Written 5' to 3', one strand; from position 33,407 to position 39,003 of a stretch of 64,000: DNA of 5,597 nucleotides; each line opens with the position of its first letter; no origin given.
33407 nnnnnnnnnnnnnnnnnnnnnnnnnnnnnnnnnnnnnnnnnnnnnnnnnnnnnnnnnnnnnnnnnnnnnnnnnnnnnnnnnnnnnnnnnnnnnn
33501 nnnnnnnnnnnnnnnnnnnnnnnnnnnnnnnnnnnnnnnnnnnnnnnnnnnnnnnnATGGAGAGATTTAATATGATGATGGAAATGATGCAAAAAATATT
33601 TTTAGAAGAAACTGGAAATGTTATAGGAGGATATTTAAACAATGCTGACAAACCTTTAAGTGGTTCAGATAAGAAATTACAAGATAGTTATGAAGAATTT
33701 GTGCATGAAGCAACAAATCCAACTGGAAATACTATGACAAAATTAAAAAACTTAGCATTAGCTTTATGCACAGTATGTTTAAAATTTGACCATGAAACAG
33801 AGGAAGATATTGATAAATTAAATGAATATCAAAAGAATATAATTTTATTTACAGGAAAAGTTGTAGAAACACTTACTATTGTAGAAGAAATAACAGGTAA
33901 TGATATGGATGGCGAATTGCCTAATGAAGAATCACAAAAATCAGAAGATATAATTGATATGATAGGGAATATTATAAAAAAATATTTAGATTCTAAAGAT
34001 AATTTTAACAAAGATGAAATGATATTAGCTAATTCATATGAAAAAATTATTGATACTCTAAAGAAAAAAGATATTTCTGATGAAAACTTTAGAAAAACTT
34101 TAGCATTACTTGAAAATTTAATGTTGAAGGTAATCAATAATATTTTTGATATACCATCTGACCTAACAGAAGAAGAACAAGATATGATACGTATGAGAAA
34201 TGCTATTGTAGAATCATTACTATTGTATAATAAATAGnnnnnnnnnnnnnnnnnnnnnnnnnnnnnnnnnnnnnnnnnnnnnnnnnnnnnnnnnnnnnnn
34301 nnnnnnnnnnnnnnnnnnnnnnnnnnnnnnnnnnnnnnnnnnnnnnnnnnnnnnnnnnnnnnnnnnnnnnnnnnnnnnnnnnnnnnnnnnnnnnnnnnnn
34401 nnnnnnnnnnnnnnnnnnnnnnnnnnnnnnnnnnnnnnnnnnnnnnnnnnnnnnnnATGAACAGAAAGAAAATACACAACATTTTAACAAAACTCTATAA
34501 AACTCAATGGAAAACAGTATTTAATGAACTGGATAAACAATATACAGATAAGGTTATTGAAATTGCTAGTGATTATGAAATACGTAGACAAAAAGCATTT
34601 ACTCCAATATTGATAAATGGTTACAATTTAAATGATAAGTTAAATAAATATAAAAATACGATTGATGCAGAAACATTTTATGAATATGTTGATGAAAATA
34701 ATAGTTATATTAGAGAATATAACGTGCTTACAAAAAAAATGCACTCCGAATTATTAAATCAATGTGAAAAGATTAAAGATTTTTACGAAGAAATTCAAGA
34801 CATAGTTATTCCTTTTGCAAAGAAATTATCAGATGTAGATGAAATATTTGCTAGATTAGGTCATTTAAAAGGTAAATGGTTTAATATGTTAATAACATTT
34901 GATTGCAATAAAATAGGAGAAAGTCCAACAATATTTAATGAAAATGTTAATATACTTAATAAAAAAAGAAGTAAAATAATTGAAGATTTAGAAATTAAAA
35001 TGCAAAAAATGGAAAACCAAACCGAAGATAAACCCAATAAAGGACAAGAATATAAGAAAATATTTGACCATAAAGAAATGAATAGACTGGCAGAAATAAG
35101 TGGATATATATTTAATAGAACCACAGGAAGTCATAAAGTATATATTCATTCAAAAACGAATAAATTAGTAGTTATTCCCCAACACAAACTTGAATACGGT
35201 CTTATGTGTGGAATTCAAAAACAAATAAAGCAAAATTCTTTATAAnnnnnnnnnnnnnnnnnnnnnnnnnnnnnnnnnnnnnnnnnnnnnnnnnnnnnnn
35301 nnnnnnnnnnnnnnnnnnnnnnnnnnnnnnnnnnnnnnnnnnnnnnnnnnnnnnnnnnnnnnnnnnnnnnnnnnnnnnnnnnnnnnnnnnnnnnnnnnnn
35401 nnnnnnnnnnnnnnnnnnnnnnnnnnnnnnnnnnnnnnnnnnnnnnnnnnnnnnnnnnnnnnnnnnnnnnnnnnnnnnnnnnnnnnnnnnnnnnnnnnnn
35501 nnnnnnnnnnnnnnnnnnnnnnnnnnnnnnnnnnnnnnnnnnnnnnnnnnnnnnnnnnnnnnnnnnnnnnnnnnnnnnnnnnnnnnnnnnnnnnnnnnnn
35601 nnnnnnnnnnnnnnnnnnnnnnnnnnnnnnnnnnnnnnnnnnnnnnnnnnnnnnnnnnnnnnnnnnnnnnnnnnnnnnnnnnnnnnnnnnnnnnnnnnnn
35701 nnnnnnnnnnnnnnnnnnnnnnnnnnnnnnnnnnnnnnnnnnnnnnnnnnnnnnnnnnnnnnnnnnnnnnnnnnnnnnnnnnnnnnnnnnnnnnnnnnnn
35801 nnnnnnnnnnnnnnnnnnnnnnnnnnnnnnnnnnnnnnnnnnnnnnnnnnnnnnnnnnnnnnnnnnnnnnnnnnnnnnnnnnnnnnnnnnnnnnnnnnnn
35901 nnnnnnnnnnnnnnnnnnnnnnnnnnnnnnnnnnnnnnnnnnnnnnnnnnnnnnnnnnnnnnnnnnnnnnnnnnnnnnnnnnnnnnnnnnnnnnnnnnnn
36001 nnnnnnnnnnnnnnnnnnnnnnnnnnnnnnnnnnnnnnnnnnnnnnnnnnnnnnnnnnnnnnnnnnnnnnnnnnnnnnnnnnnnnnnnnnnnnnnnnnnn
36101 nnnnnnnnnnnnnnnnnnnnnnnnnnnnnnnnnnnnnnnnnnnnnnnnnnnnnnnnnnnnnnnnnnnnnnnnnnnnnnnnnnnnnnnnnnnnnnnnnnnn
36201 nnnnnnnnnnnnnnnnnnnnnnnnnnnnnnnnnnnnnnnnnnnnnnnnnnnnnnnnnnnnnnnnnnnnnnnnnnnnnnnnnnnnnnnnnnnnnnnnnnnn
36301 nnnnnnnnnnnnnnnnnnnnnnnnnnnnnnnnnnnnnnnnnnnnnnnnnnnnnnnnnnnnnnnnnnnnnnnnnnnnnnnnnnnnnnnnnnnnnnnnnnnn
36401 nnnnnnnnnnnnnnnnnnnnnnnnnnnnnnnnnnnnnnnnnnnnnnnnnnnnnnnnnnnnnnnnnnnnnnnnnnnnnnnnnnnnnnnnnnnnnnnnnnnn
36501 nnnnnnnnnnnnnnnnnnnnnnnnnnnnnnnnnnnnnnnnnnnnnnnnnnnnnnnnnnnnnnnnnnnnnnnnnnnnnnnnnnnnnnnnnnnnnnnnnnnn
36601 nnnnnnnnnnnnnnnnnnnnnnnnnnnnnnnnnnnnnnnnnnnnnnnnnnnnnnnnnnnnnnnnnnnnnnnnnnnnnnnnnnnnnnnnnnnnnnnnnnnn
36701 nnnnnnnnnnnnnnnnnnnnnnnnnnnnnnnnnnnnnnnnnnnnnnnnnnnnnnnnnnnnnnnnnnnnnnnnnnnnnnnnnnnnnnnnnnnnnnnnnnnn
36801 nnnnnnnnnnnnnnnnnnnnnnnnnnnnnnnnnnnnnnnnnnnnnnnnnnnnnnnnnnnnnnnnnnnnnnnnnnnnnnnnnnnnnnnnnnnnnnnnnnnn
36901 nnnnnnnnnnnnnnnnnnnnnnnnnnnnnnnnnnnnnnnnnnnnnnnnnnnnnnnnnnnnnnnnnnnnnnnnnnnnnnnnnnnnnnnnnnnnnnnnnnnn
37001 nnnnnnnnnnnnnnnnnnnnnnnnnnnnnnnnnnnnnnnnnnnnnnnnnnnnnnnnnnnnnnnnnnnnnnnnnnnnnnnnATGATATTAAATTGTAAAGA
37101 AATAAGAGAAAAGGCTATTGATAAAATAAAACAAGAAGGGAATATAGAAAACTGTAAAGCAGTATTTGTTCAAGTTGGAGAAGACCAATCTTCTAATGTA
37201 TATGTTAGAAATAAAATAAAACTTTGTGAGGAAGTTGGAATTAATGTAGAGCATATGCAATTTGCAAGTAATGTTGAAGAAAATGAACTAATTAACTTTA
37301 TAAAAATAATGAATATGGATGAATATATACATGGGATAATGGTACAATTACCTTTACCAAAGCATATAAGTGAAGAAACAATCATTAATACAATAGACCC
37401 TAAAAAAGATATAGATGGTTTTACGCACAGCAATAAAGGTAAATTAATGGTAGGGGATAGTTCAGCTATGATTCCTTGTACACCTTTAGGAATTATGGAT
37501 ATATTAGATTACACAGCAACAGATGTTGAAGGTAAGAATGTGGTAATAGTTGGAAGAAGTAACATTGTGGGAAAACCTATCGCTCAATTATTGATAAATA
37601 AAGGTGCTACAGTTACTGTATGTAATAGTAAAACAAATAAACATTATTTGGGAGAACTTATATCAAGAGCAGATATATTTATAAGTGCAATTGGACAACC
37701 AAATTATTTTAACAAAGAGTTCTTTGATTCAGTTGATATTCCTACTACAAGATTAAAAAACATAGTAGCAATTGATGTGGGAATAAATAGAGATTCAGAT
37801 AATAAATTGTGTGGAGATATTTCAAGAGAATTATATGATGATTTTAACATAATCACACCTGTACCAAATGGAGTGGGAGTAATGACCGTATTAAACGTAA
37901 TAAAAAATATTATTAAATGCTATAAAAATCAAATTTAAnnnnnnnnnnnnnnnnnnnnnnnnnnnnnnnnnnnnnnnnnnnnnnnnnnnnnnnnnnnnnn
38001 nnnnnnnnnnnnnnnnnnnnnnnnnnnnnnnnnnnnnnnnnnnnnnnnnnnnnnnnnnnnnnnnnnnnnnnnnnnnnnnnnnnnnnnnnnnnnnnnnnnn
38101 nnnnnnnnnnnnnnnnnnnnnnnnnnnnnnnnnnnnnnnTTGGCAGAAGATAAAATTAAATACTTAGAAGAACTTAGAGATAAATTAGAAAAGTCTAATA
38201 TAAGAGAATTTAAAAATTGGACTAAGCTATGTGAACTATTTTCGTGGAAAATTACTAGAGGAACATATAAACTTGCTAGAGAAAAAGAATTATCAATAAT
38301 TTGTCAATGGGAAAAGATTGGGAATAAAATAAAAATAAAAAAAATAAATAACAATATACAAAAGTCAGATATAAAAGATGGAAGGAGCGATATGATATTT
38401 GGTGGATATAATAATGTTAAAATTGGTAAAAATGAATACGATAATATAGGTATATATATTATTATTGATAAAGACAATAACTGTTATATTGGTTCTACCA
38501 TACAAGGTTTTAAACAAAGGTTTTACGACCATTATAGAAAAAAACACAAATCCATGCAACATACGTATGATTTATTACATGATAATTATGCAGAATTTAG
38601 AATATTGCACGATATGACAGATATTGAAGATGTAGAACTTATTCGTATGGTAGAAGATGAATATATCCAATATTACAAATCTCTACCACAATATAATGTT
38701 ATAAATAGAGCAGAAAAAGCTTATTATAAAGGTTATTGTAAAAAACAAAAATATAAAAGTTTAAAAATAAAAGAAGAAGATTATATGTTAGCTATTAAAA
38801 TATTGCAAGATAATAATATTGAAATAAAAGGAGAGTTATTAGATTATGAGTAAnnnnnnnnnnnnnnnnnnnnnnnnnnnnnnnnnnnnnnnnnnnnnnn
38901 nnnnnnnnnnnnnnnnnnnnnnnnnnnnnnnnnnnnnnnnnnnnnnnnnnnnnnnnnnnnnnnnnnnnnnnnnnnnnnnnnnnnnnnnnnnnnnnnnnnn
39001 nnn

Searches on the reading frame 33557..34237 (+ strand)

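Call 9: search_protein_families(library=pfam, proteins=[window:33557-34237:+], max_evalue=0.01)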
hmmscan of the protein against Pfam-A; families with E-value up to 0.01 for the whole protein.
window:33557-34237:+ (226 aa): 1 family
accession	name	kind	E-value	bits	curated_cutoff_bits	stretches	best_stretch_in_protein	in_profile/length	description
PF01466.24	Skp1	-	0.0078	16.5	22.3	1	194-216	24-46/48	Skp1 family, dimerisation domain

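Call 89: search_protein_families(library=phrogs, proteins=[window:33557-34237:+], max_evalue=0.001)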
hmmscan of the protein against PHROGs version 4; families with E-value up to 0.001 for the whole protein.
window:33557-34237:+ (226 aa): 0 families

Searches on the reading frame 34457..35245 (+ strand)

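Call 9: search_protein_families(library=pfam, proteins=[window:34457-35245:+], max_evalue=0.01)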
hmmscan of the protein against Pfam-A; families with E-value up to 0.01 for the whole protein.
window:34457-35245:+ (262 aa): 1 family
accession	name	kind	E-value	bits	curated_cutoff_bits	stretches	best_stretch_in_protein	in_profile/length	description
PF07927.17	HicA_toxin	-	1.1e-05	25.9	27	1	206-244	2-43/58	HicA toxin of bacterial toxin-antitoxin,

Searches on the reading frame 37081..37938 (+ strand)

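Call 8: search_protein_families(library=pfam, proteins=[window:37081-37938:+], max_evalue=0.01)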
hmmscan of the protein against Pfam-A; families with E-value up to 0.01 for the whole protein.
window:37081-37938:+ (285 aa): 3 families
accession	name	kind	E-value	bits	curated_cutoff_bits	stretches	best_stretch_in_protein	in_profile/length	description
PF02882.25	THF_DHG_CYH_C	-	1.7e-47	161.1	27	1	117-284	3-159/160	Tetrahydrofolate dehydrogenase/cyclohydrolase, NAD(P)-binding domain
PF00763.28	THF_DHG_CYH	-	3.6e-32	111.5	32.8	1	6-112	8-115/115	Tetrahydrofolate dehydrogenase/cyclohydrolase, catalytic domain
PF01488.26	Shikimate_DH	-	0.0027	18.2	24.3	0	190-242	69-120/138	Shikimate / quinate 5-dehydrogenase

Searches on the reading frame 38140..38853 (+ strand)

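Call 8: search_protein_families(library=pfam, proteins=[window:38140-38853:+], max_evalue=0.01)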
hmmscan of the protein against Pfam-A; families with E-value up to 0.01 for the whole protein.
window:38140-38853:+ (237 aa): 1 family
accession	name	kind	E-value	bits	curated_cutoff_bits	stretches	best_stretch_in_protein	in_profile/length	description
PF01541.30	GIY-YIG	-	3.7e-07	30.8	22.6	1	103-181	2-74/78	GIY-YIG catalytic domain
